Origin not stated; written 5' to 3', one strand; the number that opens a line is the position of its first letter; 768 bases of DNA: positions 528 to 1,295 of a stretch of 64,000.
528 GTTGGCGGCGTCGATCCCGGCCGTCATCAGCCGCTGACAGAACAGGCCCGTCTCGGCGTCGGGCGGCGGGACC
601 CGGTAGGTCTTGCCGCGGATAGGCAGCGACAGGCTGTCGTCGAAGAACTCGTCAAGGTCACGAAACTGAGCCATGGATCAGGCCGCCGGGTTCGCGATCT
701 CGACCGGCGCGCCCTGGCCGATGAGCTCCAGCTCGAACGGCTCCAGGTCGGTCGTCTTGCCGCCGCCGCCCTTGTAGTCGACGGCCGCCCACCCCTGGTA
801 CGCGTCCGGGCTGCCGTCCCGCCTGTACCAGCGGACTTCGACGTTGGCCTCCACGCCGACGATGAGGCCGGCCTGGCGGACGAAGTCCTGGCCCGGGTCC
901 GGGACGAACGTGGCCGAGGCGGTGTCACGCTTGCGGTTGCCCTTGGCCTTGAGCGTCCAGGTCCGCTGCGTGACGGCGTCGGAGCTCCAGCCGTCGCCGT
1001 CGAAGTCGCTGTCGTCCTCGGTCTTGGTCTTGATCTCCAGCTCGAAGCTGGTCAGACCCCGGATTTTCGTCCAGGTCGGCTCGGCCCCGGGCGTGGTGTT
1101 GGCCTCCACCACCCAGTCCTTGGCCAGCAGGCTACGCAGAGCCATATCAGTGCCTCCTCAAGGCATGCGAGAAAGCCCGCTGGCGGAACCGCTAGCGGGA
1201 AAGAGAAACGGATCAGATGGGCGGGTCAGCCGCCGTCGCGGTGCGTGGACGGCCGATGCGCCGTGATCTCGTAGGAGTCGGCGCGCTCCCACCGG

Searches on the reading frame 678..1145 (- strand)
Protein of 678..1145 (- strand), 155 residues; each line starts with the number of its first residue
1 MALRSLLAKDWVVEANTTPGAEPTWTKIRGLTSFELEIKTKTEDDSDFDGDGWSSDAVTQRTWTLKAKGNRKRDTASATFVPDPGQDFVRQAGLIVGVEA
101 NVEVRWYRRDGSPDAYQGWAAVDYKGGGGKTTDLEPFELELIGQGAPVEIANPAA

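Call 63: find_encoding_contigs(protein=window:678-1145:-, flank=10000, max_places=3)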
Protein window:678-1145:- (155 aa): 2 contigs read that carry it; 1 place shown.
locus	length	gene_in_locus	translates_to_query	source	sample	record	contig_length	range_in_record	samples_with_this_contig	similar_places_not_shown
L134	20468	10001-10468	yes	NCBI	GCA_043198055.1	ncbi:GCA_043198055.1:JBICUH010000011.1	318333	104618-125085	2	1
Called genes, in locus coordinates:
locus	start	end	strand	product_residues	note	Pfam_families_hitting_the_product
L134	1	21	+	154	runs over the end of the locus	-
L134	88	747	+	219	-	-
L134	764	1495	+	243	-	-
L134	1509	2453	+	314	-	-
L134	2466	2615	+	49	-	-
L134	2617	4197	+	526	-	PF05133:SPP1_portal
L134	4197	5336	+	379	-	PF06152:Phage_min_cap2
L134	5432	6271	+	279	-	-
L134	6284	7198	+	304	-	PF11651:P22_CoatProtein (faint)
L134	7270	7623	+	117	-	-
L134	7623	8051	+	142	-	-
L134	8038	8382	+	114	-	-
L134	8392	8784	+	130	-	-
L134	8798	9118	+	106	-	-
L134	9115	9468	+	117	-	-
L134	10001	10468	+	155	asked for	-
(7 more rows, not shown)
